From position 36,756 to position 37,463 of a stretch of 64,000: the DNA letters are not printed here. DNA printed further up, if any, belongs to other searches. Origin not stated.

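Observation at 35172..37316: Three-in-one secretin: lipoprotein TPR (pilotin-like) N-domain, secretin core and a C-terminal cohesin-like domain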

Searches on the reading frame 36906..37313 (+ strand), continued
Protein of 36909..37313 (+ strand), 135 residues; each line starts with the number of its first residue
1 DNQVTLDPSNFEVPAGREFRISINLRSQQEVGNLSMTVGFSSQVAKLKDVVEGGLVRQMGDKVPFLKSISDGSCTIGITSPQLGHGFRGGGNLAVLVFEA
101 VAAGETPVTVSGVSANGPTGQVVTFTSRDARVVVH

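Call 47: search_protein_families(library=pfam, proteins=[P0135, P0140, P0143, P0144, P0146, P0147, P0149, P0150, P0152, P0154], max_evalue=0.001)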
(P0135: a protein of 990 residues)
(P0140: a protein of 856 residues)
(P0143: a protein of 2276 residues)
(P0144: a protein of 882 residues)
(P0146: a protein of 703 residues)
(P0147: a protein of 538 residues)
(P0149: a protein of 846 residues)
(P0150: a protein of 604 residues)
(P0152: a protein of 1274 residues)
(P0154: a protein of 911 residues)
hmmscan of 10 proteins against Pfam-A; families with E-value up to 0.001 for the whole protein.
P0135 (990 aa): 6 families
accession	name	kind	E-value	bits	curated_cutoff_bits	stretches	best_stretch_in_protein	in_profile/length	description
PF00963.24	Cohesin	-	2.3e-31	109.3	24.1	4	38-152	15-137/139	Cohesin domain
PF13620.12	CarboxypepD_reg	-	1.2e-09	38.8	32.3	1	706-760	1-57/82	Carboxypeptidase regulatory-like domain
PF13715.12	CarbopepD_reg_2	-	1.3e-08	35.1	32.2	1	707-782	1-76/88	CarboxypepD_reg-like domain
PF17210.9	SdrD_B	-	1.2e-05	25.9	29.7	1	718-777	23-84/112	SdrD B-like domain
PF18962.6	Por_Secre_tail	-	4.8e-05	24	27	1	913-985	1-72/75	Secretion system C-terminal sorting domain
PF14262.12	Cthe_2159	-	0.00075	19.3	25.8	0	98-157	7-64/262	Carbohydrate-binding domain-containing protein Cthe_2159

P0140 (856 aa): 5 families
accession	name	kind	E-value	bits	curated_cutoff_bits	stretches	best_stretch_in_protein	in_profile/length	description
PF00963.24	Cohesin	-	3e-25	89.5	24.1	3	176-274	11-116/139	Cohesin domain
PF13620.12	CarboxypepD_reg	-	9.9e-09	35.9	32.3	1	575-650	1-80/82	Carboxypeptidase regulatory-like domain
PF18962.6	Por_Secre_tail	-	1.2e-07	32.4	27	1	785-845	1-66/75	Secretion system C-terminal sorting domain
PF17210.9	SdrD_B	-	0.00014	22.4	29.7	1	585-645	21-83/112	SdrD B-like domain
PF09394.16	Inhibitor_I42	-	0.00051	20.7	27.2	0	111-144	47-80/91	Chagasin family peptidase inhibitor I42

P0143 (2276 aa): 5 families
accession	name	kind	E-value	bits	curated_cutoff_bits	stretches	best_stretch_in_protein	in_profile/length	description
PF00963.24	Cohesin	-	1.4e-82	275.2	24.1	9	549-675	5-137/139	Cohesin domain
PF17957.7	Big_7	-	2.4e-36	124.7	24.1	2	697-765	1-70/70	Bacterial Ig domain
PF00041.27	fn3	-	4.3e-22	78.6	25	3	1668-1749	2-82/84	Fibronectin type III domain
PF00404.24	Dockerin_1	-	4.2e-07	30.5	22.9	1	2224-2271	1-53/57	Dockerin type I domain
PF25788.1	Ig_Rha78A_N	-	7e-06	26.7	27.4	0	834-876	58-100/105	Rha78A-like, N-terminal immunoglobulin domain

P0144 (882 aa): 7 families
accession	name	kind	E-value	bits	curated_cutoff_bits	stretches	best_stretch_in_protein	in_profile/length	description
PF00963.24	Cohesin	-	8e-46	156.1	24.1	5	316-436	13-139/139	Cohesin domain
PF13620.12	CarboxypepD_reg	-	2.2e-12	47.6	32.3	1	716-796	2-81/82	Carboxypeptidase regulatory-like domain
PF13715.12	CarbopepD_reg_2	-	3.7e-07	30.5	32.2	1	716-799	1-79/88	CarboxypepD_reg-like domain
PF17210.9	SdrD_B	-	6.1e-07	30.1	29.7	1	727-772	22-68/112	SdrD B-like domain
PF18962.6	Por_Secre_tail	-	1.5e-05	25.6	27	1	802-876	1-73/75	Secretion system C-terminal sorting domain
PF17802.7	SpaA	-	6.7e-05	23.4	23.1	1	719-767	4-57/91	Prealbumin-like fold domain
PF13585.12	CHU_C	-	0.00033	21.2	27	0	824-876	28-82/86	CHU_C Type IX secretion signal domain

P0146 (703 aa): 6 families
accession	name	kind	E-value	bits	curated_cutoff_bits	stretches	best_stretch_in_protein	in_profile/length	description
PF00963.24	Cohesin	-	1.5e-34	119.6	24.1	4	188-294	6-116/139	Cohesin domain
PF13620.12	CarboxypepD_reg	-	3.1e-10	40.7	32.3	1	596-676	2-81/82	Carboxypeptidase regulatory-like domain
PF17210.9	SdrD_B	-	5.1e-07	30.3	29.7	1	606-652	21-68/112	SdrD B-like domain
PF13715.12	CarbopepD_reg_2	-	1.7e-06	28.4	32.2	1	596-678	1-78/88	CarboxypepD_reg-like domain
PF20601.3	DUF6797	-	0.00014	23.1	24.9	0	79-118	1-39/96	Domain of unknown function (DUF6797)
PF17802.7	SpaA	-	0.0003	21.3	23.1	0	600-647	5-57/91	Prealbumin-like fold domain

P0147 (538 aa): 1 family
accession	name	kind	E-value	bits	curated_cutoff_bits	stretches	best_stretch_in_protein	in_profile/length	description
PF00963.24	Cohesin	-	7.2e-38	130.4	24.1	4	306-419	4-123/139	Cohesin domain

P0149 (846 aa): 3 families
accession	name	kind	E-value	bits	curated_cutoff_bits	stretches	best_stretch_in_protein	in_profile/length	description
PF00963.24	Cohesin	-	1.4e-47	161.8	24.1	4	54-184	4-139/139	Cohesin domain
PF23917.1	DUF7256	-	3.2e-05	24.1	27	0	265-293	40-68/138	Domain of unknown function (DUF7256)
PF17433.7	Glyco_hydro_49N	-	0.00043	20.4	21.3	0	44-115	107-177/188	Glycosyl hydrolase family 49 N-terminal Ig-like domain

P0150 (604 aa): 5 families
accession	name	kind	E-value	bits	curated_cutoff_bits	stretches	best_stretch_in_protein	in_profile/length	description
PF00963.24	Cohesin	-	1.7e-23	83.8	24.1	2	173-296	10-139/139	Cohesin domain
PF13620.12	CarboxypepD_reg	-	3.6e-09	37.3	32.3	1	439-519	2-81/82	Carboxypeptidase regulatory-like domain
PF18962.6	Por_Secre_tail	-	2.2e-06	28.3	27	1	526-593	2-67/75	Secretion system C-terminal sorting domain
PF17210.9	SdrD_B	-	3e-06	27.8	29.7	1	448-503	20-75/112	SdrD B-like domain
PF17802.7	SpaA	-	6.4e-05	23.5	23.1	1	442-490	4-57/91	Prealbumin-like fold domain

P0152 (1274 aa): 1 family
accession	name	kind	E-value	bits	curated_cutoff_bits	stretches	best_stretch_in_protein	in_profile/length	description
PF00963.24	Cohesin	-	2.6e-55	186.9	24.1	5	1086-1190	8-118/139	Cohesin domain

P0154 (911 aa): 10 families
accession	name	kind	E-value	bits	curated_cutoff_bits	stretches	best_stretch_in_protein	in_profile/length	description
PF00801.26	PKD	-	5.1e-74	244.7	23.5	5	734-808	8-80/80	PKD domain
PF18911.6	PKD_4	-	6.2e-61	202.9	27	5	730-810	7-85/85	PKD domain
PF00963.24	Cohesin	-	9.7e-32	110.5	24.1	3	49-155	11-123/139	Cohesin domain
PF16820.11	PKD_3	-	2.8e-11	43.5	26.3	0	739-795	17-68/68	PKD-like domain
PF13927.12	Ig_3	-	1.4e-10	41.9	30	0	469-507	10-56/78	Immunoglobulin domain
PF18981.6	InlK_D3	-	8.7e-09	35.8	25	0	782-810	47-75/75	Internalin K domain (D3/D4)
PF22352.2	K319L-like_PKD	-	2.2e-07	31.2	27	0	735-806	5-80/84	K319L-like, PKD domain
PF05326.17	SVA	-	1.2e-05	25.7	23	0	533-581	53-100/124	Seminal vesicle autoantigen (SVA)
PF07679.22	I-set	-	4.7e-05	23.8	23.7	0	471-524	12-60/90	Immunoglobulin I-set domain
PF19079.5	CFSR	-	0.00094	19.8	27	0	771-805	1-35/49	Collagen-flanked surface repeat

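Call 57: find_homologous_proteins(query=A3, max_evalue=1e-10)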
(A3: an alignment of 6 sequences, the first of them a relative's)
Query A3 (6 sequences) (787 aa, profile of the alignment): 2004 proteins with E <= 1e-10 among 8000 candidates; the best 120 are listed.
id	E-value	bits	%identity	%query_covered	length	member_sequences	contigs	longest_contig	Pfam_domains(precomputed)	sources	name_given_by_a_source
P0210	0.0e+0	1066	100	100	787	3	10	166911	PF16344.11,PF00963.25,PF03958.23,PF00263.27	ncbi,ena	-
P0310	2.1e-272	924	65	97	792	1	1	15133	PF16344.11,PF00963.25,PF03958.23,PF00263.27,PF07719.24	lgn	-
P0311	1.4e-262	891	70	95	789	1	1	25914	PF00963.25,PF03958.23,PF00263.27,PF07719.24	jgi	-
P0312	5.8e-258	876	65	93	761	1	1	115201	PF16344.11,PF00963.25,PF03958.23,PF00263.27,PF07719.24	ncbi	ncbi:MAG: cohesin domain-containing protein [Acidobacteriota bacterium]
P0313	1.6e-253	861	64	96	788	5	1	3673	PF00963.25,PF03958.23,PF00263.27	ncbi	-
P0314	5.9e-251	853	62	94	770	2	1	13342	PF16344.11,PF00963.25,PF03958.23,PF00263.27,PF07719.24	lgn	-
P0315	3.9e-240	817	33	72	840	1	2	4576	PF00963.25,PF03958.23,PF00263.27,PF07660.20,PF07719.24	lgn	-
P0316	4.4e-239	814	34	70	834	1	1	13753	PF00963.25,PF03958.23,PF00263.27,PF07660.20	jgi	jgi:general secretion pathway protein D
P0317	1.2e-237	809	34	90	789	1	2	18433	PF13414.13,PF00963.25,PF00515.35,PF00263.27,PF13428.13,PF07719.24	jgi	jgi:type II secretory pathway component GspD/PulD (secretin)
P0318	2.8e-231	788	35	67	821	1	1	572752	PF03958.23,PF00263.27,PF07660.20,PF07719.24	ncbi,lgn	-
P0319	6.4e-231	787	33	92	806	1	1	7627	PF16344.11,PF03958.23,PF00263.27,PF07719.24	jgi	jgi:type II secretory pathway component GspD/PulD (secretin)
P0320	3.2e-229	781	39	71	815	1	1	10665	PF13414.13,PF00963.25,PF03958.23,PF00263.27,PF07719.24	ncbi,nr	ncbi:MAG: hypothetical protein HY654_06840 [Acidobacteria bacterium]|nr:hypothetical protein [Acidob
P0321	9.4e-229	780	36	69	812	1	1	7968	PF16344.11,PF13414.13,PF00515.35,PF03958.23,PF13432.13,PF00263.27,PF13428.13,PF07719.24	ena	-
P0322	1.2e-228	779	35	68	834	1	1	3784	PF03958.23,PF00263.27,PF07719.24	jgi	jgi:Flp pilus assembly secretin CpaC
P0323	1.2e-228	779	33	91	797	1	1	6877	PF00963.25,PF03958.23,PF00263.27,PF07719.24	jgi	jgi:general secretion pathway protein D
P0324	1.4e-228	779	34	69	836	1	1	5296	PF00963.25,PF03958.23,PF00263.27,PF07719.24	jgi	jgi:general secretion pathway protein D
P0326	4.7e-227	774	35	12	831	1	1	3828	PF13414.13,PF00963.25,PF00515.35,PF03958.23,PF00263.27,PF07719.24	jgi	jgi:general secretion pathway protein D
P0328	2.6e-226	772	36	72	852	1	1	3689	PF00963.25,PF00515.35,PF03958.23,PF00263.27,PF07660.20,PF13428.13,PF07719.24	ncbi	-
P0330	4.7e-226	771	37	67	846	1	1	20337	PF00963.25,PF03958.23,PF00263.27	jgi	jgi:type II secretory pathway component GspD/PulD (secretin)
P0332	4.0e-225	768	35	68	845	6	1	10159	PF13414.13,PF00963.25,PF03958.23,PF00263.27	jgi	jgi:type II secretory pathway component GspD/PulD (secretin)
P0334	4.4e-225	767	35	92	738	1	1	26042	PF14559.13,PF13414.13,PF00963.25,PF00515.35,PF03958.23,PF13432.13,PF00263.27,PF07660.20,PF13428.13,PF07719.24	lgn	-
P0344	8.3e-222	757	35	93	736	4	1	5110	PF13414.13,PF00963.25,PF00515.35,PF03958.23,PF13432.13,PF00263.27,PF07660.20,PF13428.13,PF07719.24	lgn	-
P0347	5.2e-221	754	37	69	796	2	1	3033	PF13414.13,PF00963.25,PF03958.23,PF00263.27,PF07660.20,PF13428.13,PF07719.24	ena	-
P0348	7.5e-221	753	37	67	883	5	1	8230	PF13414.13,PF00963.25,PF00515.35,PF03958.23,PF00263.27,PF13428.13,PF07719.24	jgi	jgi:general secretion pathway protein D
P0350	3.8e-220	751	38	67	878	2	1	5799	PF00963.25,PF00515.35,PF03958.23,PF00263.27,PF13428.13,PF07719.24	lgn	-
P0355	2.7e-219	748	37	67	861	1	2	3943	PF14559.13,PF13414.13,PF00963.25,PF00515.35,PF03958.23,PF00263.27,PF13428.13,PF07719.24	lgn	-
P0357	3.1e-219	748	36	67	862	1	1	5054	PF13414.13,PF00963.25,PF00515.35,PF03958.23,PF00263.27,PF13428.13,PF07719.24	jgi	jgi:general secretion pathway protein D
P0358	3.2e-219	748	37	68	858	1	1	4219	PF13414.13,PF00963.25,PF00515.35,PF03958.23,PF00263.27,PF13428.13,PF07719.24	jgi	jgi:type II secretory pathway component GspD/PulD (secretin)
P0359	4.5e-219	748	37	67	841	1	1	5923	PF00963.25,PF00515.35,PF03958.23,PF13176.13,PF00263.27,PF13428.13,PF07719.24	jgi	-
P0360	4.9e-219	747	35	92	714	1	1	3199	PF14559.13,PF13414.13,PF00963.25,PF00515.35,PF03958.23,PF13432.13,PF00263.27,PF07660.20,PF13428.13,PF07719.24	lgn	-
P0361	6.2e-219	747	36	69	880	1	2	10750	PF13414.13,PF00963.25,PF00515.35,PF03958.23,PF00263.27,PF13428.13,PF07719.24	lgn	-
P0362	1.2e-218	746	36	69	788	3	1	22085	PF13414.13,PF00963.25,PF00515.35,PF03958.23,PF00263.27,PF13428.13,PF07719.24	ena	-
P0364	1.7e-218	746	37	67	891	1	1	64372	PF00963.25,PF00515.35,PF03958.23,PF00263.27,PF13428.13,PF07719.24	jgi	jgi:general secretion pathway protein D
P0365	2.5e-218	745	37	67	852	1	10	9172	PF14559.13,PF13414.13,PF00963.25,PF00515.35,PF03958.23,PF00263.27,PF13428.13,PF07719.24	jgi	jgi:general secretion pathway protein D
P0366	1.8e-217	742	35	69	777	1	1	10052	PF14559.13,PF13414.13,PF00963.25,PF00515.35,PF03958.23,PF00263.27,PF07660.20,PF13428.13,PF07719.24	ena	-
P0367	2.0e-217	742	36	68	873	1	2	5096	PF13414.13,PF00963.25,PF00515.35,PF03958.23,PF00263.27,PF13428.13,PF07719.24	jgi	-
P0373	3.4e-215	735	36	69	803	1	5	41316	PF13414.13,PF00963.25,PF03958.23,PF00263.27,PF13428.13,PF07719.24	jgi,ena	-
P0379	1.3e-214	733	38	71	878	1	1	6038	PF13414.13,PF00963.25,PF03958.23,PF00263.27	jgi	jgi:general secretion pathway protein D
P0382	2.4e-214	732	37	67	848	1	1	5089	PF13414.13,PF00963.25,PF00515.35,PF03958.23,PF00263.27,PF13428.13,PF07719.24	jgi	jgi:general secretion pathway protein D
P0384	2.8e-214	732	35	68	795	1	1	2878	PF13414.13,PF00963.25,PF00515.35,PF03958.23,PF00263.27,PF07660.20,PF13428.13,PF07719.24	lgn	-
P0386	3.9e-214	731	36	68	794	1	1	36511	PF13414.13,PF00963.25,PF03958.23,PF00263.27,PF13428.13,PF07719.24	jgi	-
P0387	5.7e-214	731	31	89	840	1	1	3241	PF00963.25,PF00515.35,PF03958.23,PF00263.27,PF07719.24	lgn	-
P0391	4.2e-213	728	32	92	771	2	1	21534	PF13414.13,PF00963.25,PF03958.23,PF00263.27,PF13428.13,PF07719.24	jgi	-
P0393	6.3e-213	727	36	69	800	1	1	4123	PF13414.13,PF00963.25,PF03958.23,PF00263.27,PF13428.13,PF07719.24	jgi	jgi:general secretion pathway protein D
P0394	7.9e-213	727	33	90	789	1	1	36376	PF13414.13,PF00963.25,PF03958.23,PF00263.27,PF07660.20,PF13428.13,PF07719.24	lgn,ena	-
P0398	2.5e-212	725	37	69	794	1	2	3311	PF13414.13,PF00963.25,PF03958.23,PF00263.27,PF13428.13,PF07719.24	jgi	-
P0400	1.0e-211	723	36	68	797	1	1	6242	PF13414.13,PF00963.25,PF03958.23,PF00263.27,PF13428.13,PF07719.24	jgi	jgi:general secretion pathway protein D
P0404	6.1e-211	721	37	68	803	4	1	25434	PF13414.13,PF00963.25,PF03958.23,PF00263.27,PF13428.13,PF07719.24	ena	-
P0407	1.5e-210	719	36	70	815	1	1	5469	PF13414.13,PF00963.25,PF03958.23,PF00263.27,PF07660.20,PF13428.13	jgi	jgi:type II secretory pathway component GspD/PulD (secretin)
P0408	4.3e-210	718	31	90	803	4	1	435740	PF13414.13,PF00963.25,PF03958.23,PF00263.27,PF07660.20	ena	-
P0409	5.2e-210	718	35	70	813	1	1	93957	PF13414.13,PF00963.25,PF03958.23,PF00263.27,PF07660.20,PF13428.13,PF07719.24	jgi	jgi:general secretion pathway protein D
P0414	1.8e-209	716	31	91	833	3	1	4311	PF13414.13,PF00963.25,PF03958.23,PF00263.27,PF07719.24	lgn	-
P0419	4.0e-208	711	29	94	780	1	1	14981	PF00963.25,PF03958.23,PF00263.27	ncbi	-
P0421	1.0e-207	710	34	90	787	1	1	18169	PF13414.13,PF00963.25,PF00263.27,PF07719.24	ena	-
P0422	1.1e-207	710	36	68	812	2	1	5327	PF13414.13,PF00963.25,PF03958.23,PF00263.27,PF13428.13,PF07719.24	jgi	jgi:general secretion pathway protein D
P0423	1.3e-207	710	34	64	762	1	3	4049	PF13414.13,PF00963.25,PF00515.35,PF13424.13,PF00263.27,PF13181.13,PF07719.24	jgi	jgi:general secretion pathway protein D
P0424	2.1e-207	709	35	68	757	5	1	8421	PF24575.2,PF13414.13,PF00963.25,PF00515.35,PF03958.23,PF13432.13,PF00263.27,PF13428.13,PF07719.24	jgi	jgi:general secretion pathway protein D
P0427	4.7e-207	708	35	77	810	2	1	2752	PF00963.25,PF03958.23,PF00263.27,PF07719.24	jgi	jgi:general secretion pathway protein D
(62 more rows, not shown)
